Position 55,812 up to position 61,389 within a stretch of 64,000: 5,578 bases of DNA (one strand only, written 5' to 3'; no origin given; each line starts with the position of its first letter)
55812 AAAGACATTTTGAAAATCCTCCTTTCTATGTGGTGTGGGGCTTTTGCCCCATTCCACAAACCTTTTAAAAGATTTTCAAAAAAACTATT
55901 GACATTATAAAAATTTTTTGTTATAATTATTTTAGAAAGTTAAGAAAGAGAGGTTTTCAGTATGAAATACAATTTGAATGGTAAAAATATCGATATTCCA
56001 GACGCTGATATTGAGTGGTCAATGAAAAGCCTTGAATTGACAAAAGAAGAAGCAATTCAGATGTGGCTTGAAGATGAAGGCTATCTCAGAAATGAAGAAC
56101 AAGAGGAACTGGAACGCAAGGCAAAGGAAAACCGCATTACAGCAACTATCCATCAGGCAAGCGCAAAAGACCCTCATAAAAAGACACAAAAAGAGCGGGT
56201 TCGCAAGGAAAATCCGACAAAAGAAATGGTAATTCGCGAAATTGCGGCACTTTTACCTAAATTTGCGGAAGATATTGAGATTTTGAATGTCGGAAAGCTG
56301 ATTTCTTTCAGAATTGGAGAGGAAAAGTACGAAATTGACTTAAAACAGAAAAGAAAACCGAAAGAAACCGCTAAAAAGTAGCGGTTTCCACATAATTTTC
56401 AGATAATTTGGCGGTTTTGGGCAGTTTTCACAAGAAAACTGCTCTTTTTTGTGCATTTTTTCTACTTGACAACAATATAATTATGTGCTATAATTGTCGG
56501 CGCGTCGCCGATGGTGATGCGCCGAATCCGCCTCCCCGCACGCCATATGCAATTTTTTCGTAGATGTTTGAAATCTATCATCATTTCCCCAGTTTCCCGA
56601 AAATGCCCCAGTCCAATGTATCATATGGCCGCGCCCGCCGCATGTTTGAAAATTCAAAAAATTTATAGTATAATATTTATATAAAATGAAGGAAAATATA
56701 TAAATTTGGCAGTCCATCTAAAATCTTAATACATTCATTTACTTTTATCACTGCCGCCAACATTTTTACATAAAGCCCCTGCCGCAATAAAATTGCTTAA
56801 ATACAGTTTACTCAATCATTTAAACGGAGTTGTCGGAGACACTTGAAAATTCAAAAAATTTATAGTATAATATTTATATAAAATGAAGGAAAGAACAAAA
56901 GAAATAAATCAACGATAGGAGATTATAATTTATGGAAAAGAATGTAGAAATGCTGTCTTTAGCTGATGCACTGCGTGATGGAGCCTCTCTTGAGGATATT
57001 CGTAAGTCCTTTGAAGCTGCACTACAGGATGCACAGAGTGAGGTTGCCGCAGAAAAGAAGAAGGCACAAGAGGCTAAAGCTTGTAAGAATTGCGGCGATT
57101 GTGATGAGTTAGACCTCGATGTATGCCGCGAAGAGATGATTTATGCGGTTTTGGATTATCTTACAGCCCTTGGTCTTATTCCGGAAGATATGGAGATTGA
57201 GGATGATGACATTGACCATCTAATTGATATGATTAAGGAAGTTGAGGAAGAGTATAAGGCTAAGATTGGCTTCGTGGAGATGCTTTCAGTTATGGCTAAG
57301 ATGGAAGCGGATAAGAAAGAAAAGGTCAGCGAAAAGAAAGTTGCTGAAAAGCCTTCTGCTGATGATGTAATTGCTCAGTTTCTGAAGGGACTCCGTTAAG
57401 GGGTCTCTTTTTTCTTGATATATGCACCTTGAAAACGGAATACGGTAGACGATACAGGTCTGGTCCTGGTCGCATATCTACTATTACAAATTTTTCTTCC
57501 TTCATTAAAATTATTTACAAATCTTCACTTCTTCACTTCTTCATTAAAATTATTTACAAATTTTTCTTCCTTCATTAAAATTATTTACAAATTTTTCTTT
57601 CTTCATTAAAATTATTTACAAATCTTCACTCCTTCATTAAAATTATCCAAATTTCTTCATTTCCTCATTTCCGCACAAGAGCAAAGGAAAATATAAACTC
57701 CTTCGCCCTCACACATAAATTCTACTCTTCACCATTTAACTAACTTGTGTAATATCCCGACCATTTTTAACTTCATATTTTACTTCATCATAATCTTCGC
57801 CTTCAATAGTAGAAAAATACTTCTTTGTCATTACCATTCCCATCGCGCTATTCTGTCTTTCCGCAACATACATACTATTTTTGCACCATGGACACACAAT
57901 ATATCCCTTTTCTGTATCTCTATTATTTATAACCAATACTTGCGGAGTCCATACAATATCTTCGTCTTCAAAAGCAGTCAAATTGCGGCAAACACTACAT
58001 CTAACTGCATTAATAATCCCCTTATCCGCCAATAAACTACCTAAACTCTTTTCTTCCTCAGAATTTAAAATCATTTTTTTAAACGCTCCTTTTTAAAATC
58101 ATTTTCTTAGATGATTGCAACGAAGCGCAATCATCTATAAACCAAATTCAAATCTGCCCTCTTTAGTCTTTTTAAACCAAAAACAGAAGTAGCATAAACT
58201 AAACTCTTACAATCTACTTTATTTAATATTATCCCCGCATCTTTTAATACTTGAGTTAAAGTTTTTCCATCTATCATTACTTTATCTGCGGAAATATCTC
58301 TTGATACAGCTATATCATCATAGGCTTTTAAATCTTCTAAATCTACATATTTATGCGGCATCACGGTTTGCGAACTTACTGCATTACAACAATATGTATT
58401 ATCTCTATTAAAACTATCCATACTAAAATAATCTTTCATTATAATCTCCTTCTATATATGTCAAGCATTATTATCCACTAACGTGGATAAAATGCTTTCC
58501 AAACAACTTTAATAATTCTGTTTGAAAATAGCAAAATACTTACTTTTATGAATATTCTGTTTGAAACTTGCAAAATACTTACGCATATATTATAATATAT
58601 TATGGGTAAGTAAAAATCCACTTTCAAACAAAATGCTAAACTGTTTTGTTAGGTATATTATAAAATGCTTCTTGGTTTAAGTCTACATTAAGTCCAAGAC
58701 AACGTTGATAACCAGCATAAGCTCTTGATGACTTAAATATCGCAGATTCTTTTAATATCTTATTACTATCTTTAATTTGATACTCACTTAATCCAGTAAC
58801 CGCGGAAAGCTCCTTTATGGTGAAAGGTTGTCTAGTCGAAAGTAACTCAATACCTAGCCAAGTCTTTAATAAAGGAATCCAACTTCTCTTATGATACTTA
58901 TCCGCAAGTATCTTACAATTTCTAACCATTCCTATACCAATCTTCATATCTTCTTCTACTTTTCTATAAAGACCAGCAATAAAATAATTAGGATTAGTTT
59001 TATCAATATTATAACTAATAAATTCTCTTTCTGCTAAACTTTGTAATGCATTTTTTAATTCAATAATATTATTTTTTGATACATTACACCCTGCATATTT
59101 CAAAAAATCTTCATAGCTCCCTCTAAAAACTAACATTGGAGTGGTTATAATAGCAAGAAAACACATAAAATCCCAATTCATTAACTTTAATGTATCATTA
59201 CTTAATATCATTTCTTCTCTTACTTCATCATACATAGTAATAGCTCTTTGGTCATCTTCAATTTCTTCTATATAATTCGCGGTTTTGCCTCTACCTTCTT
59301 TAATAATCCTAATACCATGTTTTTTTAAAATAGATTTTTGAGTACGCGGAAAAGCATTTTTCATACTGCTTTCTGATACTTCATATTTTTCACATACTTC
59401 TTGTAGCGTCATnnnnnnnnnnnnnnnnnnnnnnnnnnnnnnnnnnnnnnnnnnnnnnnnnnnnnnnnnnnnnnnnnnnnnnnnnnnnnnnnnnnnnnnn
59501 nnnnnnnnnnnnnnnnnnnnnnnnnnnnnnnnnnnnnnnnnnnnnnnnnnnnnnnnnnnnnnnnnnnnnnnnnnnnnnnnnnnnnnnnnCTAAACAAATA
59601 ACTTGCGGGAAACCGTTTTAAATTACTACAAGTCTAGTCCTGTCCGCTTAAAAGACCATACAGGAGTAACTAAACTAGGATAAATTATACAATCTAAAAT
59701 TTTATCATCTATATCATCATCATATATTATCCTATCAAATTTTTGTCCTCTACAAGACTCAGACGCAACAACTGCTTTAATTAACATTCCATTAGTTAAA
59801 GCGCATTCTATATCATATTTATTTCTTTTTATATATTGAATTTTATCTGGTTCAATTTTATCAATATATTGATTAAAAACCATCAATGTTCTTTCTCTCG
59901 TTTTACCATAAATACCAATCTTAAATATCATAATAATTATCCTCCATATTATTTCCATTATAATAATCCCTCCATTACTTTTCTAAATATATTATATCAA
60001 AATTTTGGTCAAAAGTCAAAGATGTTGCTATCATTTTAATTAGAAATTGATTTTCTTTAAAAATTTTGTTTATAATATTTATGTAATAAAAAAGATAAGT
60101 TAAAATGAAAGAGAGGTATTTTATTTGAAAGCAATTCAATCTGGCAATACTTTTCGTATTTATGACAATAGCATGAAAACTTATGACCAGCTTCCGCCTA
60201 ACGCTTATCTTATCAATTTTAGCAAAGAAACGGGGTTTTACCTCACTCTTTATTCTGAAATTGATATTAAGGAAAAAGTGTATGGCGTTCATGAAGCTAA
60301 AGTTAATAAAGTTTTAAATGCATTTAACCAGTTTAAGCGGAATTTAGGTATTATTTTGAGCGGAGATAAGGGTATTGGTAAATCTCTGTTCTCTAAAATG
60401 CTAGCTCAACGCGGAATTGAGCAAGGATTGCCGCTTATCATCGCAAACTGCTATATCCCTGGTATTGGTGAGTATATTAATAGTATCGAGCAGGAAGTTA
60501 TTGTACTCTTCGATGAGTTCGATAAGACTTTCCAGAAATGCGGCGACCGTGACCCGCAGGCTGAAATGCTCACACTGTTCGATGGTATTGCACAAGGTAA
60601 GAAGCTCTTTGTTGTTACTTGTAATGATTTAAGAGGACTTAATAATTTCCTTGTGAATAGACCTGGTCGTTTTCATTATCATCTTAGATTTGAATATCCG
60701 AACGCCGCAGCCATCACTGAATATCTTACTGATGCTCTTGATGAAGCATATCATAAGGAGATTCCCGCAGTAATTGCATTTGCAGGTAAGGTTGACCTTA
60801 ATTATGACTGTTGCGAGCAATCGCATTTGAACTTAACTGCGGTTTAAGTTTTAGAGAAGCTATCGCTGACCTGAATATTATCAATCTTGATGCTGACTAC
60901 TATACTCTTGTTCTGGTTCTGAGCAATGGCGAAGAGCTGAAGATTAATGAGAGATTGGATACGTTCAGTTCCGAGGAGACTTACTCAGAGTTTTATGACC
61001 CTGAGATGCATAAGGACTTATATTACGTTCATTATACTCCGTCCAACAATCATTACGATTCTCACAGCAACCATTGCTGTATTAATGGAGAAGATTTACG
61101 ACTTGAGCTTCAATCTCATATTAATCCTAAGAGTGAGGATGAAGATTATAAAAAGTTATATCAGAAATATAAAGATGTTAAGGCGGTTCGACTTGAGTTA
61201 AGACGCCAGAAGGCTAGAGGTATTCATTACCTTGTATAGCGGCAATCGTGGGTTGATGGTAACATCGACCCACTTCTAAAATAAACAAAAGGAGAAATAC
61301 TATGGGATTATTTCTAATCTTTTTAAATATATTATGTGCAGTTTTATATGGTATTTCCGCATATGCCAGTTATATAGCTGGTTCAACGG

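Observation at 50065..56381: Three-member paralog family plus a duplicated two-gene cassette; these genes are compositionally GC-richer than the rest of the early region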

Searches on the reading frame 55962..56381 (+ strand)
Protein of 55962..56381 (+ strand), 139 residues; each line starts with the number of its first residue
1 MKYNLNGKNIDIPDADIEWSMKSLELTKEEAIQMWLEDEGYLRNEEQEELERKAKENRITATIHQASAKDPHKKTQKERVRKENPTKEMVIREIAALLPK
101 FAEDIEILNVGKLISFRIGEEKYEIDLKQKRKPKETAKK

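Call 8: search_protein_families(library=pfam, proteins=[window:55962-56381:+], max_evalue=1)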
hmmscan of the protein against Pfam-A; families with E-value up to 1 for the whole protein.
window:55962-56381:+ (139 aa): 0 families

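Call 9: search_protein_families(library=phrogs, proteins=[window:55962-56381:+], max_evalue=0.1)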
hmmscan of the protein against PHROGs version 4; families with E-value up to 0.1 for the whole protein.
window:55962-56381:+ (139 aa): 1 family
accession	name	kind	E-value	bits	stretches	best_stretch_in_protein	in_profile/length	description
phrog_2727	-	unknown function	0.095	13.7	0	27-130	37-128/176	-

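Call 49: find_homologous_proteins(query=window:55962-56381:+, max_evalue=0.001)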
Query window:55962-56381:+ (139 aa): 1128 proteins with E <= 0.001 among 1211 candidates; the best 120 are listed.
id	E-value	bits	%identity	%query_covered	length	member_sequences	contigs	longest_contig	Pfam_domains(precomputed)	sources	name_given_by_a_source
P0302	3.2e-77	275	97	100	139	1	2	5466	-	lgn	-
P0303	3.2e-77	275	97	100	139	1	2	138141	-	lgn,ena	-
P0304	3.2e-77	275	97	100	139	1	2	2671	-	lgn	-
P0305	3.9e-77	275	96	100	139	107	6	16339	-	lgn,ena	-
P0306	4.2e-77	274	97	100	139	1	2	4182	-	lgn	-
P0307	4.3e-77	274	97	100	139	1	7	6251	-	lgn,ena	-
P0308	4.7e-77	274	97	100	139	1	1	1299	-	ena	-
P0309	7.0e-77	274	97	100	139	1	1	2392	-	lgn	-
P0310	7.5e-77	274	96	100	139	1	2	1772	-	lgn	-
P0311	7.5e-77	274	97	100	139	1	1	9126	-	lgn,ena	-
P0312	9.5e-77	273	97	100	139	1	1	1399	-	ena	-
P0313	1.4e-76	273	96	100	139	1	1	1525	-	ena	-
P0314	1.5e-76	273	96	100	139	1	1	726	-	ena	-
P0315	1.6e-76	273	96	100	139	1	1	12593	-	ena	-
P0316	1.7e-76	273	97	100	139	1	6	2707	-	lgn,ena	-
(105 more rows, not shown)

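Call 52: search_solved_structures(query=A4, max_evalue=10, show_alignments=1)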
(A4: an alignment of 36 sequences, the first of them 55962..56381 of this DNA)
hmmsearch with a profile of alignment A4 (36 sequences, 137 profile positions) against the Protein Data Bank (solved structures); distinct sequences matched with E-value up to 10: 3.
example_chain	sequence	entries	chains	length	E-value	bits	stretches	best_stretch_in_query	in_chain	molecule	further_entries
1pgy_A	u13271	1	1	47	0.094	15.7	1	13-57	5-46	Swa2p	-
4up8_A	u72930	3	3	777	0.33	14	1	50-96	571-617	LYSINE--TRNA LIGASE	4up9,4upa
9e71_BW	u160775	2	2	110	1.2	12.2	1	49-109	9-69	SSU ribosomal protein S25E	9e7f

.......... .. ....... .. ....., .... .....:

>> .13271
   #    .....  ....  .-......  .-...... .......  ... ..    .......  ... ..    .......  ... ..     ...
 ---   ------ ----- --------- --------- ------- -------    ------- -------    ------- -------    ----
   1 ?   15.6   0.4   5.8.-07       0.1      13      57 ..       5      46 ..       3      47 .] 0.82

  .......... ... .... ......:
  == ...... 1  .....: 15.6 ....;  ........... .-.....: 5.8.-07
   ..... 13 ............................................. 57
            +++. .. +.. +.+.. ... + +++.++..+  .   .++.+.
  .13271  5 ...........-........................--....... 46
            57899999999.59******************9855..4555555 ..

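Call 53: search_protein_families(library=pfam, alignment_id=A4, max_evalue=0.05)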
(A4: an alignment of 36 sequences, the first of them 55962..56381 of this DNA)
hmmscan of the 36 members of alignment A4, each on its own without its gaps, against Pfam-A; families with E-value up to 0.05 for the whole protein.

A. member 1, window:55962-56381:+ (139 aa): 0 families

B. families by the number of members that match (of 36 scanned): 29 families (the first 25 are shown)
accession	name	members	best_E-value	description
PF18343.7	SH3_14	3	0.0055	Dda helicase SH3 domain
PF17267.7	DUF5333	2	0.017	Family of unknown function (DUF5333)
PF09122.16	DUF1930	1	0.00072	Domain of unknown function (DUF1930)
PF15411.12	PH_10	1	0.0012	Pleckstrin homology domain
PF19546.4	DUF6070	1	0.0035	Family of unknown function (DUF6070)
PF00403.32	HMA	1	0.0043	Heavy-metal-associated domain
PF10151.14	TMEM214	1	0.01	TMEM214, C-terminal, caspase 4 activator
PF21544.3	PorZ_N_b_propeller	1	0.011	TSS9, PorZ, N-terminal beta-propeller domain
PF02575.21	YbaB_DNA_bd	1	0.013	YbaB/EbfC DNA-binding family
PF09278.17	MerR-DNA-bind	1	0.013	MerR, DNA binding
PF16162.10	KwaB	1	0.016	Kiwa protein KwaB-like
PF24625.1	DUF7626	1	0.017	Domain of unknown function (DUF7626)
PF01858.22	RB_A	1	0.017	Retinoblastoma-associated protein A domain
PF25194.1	DPC3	1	0.018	Diatom pyrenoid component 3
PF02294.24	7kD_DNA_binding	1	0.02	7kD DNA-binding domain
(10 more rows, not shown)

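Call 54: find_homologous_proteins(query=A4, max_evalue=0.001)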
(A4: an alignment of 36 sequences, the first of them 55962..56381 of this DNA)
Query A4 (36 sequences) (139 aa, profile of the alignment): 5137 proteins with E <= 0.001 among 8000 candidates; the best 120 are listed.
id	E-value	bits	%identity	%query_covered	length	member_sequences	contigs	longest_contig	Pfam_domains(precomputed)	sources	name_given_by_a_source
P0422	2.5e-49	184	80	96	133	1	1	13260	-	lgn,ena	-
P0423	4.8e-49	184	74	96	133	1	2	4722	-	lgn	-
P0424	4.9e-49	184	75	96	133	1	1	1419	-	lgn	-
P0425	6.6e-49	183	79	96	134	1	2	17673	-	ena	-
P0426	8.0e-49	183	72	96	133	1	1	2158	-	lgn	-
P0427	8.4e-49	183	79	96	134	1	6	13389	-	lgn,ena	-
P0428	1.1e-48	182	74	96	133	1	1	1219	-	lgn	-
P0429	1.1e-48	182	78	96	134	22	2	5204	-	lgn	-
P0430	1.5e-48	182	74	96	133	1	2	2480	-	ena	-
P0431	1.7e-48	182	78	96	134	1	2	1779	-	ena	-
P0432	1.7e-48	182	79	96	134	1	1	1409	-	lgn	-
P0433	1.9e-48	182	79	98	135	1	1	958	-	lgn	-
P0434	2.1e-48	181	78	96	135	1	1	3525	-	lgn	-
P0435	2.1e-48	181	81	96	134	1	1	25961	-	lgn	-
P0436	2.2e-48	181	78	96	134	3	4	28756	-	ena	-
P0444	3.0e-48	181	77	96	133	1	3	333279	-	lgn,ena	-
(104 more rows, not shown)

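Call 56: find_encoding_contigs(protein=P0444, flank=10000, max_places=3)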
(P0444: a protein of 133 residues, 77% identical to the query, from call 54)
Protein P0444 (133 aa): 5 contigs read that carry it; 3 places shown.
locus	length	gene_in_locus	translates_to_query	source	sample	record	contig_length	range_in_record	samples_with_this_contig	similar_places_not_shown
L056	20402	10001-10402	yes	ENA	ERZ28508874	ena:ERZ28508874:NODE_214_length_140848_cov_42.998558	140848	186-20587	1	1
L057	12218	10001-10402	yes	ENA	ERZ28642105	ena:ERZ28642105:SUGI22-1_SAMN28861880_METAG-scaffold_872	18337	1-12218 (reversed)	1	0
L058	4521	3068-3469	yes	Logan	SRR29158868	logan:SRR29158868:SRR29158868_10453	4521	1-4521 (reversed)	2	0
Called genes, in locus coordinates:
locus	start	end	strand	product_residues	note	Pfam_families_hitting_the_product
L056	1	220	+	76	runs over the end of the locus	-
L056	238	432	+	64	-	-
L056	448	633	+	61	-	-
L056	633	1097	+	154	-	-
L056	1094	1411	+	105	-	-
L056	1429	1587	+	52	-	-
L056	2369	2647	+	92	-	-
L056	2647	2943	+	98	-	-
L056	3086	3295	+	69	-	-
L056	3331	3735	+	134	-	-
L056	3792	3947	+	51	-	-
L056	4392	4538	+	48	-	-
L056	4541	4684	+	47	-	-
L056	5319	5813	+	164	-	-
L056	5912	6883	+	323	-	-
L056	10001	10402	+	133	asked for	-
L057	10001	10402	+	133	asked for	-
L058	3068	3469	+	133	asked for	-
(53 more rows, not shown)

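Call 65: predict_structure(alignment_id=A5)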
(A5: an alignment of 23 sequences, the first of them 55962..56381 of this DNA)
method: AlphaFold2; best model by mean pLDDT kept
length: 139 residues; sequences in the alignment: 23
mean_pLDDT: 74.1   pTM: 0.48
mean pLDDT of the five models: 74.1, 67.7, 67.1, 66.6, 61.1
residues with pLDDT >= 90: 0; 70-90: 106; 50-70: 31; < 50: 2
segments of 3 or more residues with pLDDT < 50: none
pLDDT, mean of each block of 10 residues (from residue 1): 76 82 82 78 67 75 69 57 73 80 78 79 81 59
secondary structure, 60 per line:
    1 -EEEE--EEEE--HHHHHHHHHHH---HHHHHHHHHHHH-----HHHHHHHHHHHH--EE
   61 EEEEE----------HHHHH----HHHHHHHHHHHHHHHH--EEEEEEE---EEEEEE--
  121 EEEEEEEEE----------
elements in order: E2-5 E8-11 H14-24 H28-39 H45-56 E59-65 H76-80 H85-100 E103-109 E113-118 E121-129

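Call 84: search_protein_families(library=padloc, proteins=[window:55962-56381:+], max_evalue=0.01)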
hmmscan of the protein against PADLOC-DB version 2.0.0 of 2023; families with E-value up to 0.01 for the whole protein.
window:55962-56381:+ (139 aa): 0 families

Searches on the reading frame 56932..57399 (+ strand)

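Call 8: search_protein_families(library=pfam, proteins=[window:56932-57399:+], max_evalue=1)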
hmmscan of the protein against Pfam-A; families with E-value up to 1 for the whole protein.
window:56932-57399:+ (155 aa): 1 family
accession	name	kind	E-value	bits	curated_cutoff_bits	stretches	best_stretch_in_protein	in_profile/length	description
PF24829.1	Phage_connect_2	-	0.045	14.5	24.3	1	67-114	23-75/105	Phage connector protein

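Call 9: search_protein_families(library=phrogs, proteins=[window:56932-57399:+], max_evalue=0.1)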
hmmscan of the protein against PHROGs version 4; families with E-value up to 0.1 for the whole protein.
window:56932-57399:+ (155 aa): 4 families
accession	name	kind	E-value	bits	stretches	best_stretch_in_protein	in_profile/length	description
phrog_10271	-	unknown function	0.037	15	1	27-108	54-131/163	-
phrog_32467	-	unknown function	0.044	14.5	1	79-150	148-223/234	-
phrog_25568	-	unknown function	0.051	15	1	85-114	11-40/109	-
phrog_21920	-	unknown function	0.093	14.1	1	84-141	19-77/94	-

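Call 84: search_protein_families(library=padloc, proteins=[window:56932-57399:+], max_evalue=0.01)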
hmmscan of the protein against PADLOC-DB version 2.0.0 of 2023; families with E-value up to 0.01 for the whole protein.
window:56932-57399:+ (155 aa): 0 families

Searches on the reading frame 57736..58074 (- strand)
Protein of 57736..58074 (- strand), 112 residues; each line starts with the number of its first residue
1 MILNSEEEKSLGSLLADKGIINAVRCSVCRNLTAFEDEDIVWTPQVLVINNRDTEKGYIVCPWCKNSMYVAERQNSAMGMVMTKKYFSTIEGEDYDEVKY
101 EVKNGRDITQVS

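Call 46: search_protein_families(library=phrogs, proteins=[window:57736-58074:-], max_evalue=0.01)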
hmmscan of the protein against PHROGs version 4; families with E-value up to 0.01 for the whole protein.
window:57736-58074:- (112 aa): 0 families

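Call 47: search_protein_families(library=pfam, proteins=[window:57736-58074:-], max_evalue=0.01)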
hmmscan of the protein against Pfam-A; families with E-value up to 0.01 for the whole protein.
window:57736-58074:- (112 aa): 1 family
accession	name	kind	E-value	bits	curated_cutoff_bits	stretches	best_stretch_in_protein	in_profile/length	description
PF05876.18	GpA_ATPase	-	0.0071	16.5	25.6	1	23-75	194-240/247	Phage terminase large subunit gpA, ATPase domain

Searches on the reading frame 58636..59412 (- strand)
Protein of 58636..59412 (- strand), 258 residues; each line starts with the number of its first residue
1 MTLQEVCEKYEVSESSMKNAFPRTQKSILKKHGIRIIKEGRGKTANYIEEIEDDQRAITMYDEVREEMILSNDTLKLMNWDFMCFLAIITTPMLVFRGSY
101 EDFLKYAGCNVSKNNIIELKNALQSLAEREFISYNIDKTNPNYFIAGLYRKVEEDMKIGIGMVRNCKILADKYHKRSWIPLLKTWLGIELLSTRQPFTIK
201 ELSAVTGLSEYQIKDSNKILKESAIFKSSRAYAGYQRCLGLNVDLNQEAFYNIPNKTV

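Call 46: search_protein_families(library=phrogs, proteins=[window:58636-59412:-], max_evalue=0.01)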
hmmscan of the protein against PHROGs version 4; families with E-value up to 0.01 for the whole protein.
window:58636-59412:- (258 aa): 0 families

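Call 47: search_protein_families(library=pfam, proteins=[window:58636-59412:-], max_evalue=0.01)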
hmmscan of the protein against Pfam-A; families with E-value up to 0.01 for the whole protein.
window:58636-59412:- (258 aa): 1 family
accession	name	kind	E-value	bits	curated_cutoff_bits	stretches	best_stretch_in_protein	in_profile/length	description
PF08280.17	HTH_Mga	-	0.0057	17.1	23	0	189-215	12-38/59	M protein trans-acting positive regulator (MGA) HTH domain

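Call 83: search_solved_structures(query=window:58636-59412:-, max_evalue=5)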
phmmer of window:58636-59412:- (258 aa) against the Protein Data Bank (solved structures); distinct sequences matched with E-value up to 5: 6.
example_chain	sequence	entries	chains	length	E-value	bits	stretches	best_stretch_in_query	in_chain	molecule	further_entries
3qra_A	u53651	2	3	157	0.07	15.8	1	26-162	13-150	Attachment invasion locus protein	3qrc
2n2l_A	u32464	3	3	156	0.072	15.7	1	26-162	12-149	Outer membrane protein X | Adhesion invasion locus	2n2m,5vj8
2rhf_A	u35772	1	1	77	0.9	12.1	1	186-215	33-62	DNA helicase RecQ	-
6kc4_A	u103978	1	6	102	1.4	11.5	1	19-56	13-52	Tyrosine-protein kinase Fer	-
4njm_A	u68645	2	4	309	1.9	11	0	25-77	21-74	D-3-phosphoglycerate dehydrogenase, putative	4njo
4nfy_A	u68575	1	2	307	2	11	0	25-77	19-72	D-3-phosphoglycerate dehydrogenase, putative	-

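Call 84: search_protein_families(library=padloc, proteins=[window:58636-59412:-], max_evalue=0.01)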
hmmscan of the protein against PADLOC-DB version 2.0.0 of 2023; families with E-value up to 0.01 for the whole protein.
window:58636-59412:- (258 aa): 0 families

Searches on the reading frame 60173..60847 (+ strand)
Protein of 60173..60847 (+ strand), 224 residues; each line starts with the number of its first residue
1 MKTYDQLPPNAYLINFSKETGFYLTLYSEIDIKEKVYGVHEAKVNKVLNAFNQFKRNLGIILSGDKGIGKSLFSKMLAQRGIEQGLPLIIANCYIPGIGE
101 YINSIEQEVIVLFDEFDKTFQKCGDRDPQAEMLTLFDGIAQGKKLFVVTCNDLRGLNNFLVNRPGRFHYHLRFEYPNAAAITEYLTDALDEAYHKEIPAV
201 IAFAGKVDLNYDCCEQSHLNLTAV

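Call 46: search_protein_families(library=phrogs, proteins=[window:60173-60847:+], max_evalue=0.01)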
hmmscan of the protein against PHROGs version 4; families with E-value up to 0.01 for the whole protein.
window:60173-60847:+ (224 aa): 6 families
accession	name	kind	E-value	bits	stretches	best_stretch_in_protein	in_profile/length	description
phrog_2376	-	other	7.9e-84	283.1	1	2-213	19-229/363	ATPase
phrog_3757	-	unknown function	1.1e-06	29.3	0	39-93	109-159/367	-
phrog_10401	-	other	1.4e-06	28.3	1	107-191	518-602/667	ATPase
phrog_7485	-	unknown function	3e-05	24.1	1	57-197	227-383/430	-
phrog_10440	-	unknown function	0.0012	18.5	1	53-183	228-361/483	-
phrog_168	-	DNA, RNA and nucleotide metabolism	0.0025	18.6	1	50-184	35-169/314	clamp loader of DNA polymerase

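Call 47: search_protein_families(library=pfam, proteins=[window:60173-60847:+], max_evalue=0.01)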
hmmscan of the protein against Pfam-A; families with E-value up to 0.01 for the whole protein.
window:60173-60847:+ (224 aa): 5 families
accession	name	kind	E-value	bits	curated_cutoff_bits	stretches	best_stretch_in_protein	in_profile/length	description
PF00004.35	AAA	-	3.8e-10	40.8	21.2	1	60-174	1-130/131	ATPase family associated with various cellular activities (AAA)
PF20720.3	nSTAND3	-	1.8e-06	28.1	27.2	1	49-150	9-110/155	Novel STAND NTPase 3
PF05673.19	DUF815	-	0.00061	19.5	23.8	1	42-122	38-120/249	Protein of unknown function (DUF815)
PF00910.28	RNA_helicase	-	0.0015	19.4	21.5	1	60-128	1-65/105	RNA helicase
PF05729.18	NACHT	-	0.0093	16.2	26.7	0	60-79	3-22/167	NACHT domain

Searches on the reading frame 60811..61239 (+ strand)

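Call 46: search_protein_families(library=phrogs, proteins=[window:60811-61239:+], max_evalue=0.01)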
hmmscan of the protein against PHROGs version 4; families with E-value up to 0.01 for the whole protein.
window:60811-61239:+ (142 aa): 1 family
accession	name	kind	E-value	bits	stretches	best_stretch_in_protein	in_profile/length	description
phrog_2376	-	other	6.5e-07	30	1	1-140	230-361/363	ATPase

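Call 47: search_protein_families(library=pfam, proteins=[window:60811-61239:+], max_evalue=0.01)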
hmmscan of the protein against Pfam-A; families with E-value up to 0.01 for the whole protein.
window:60811-61239:+ (142 aa): 0 families
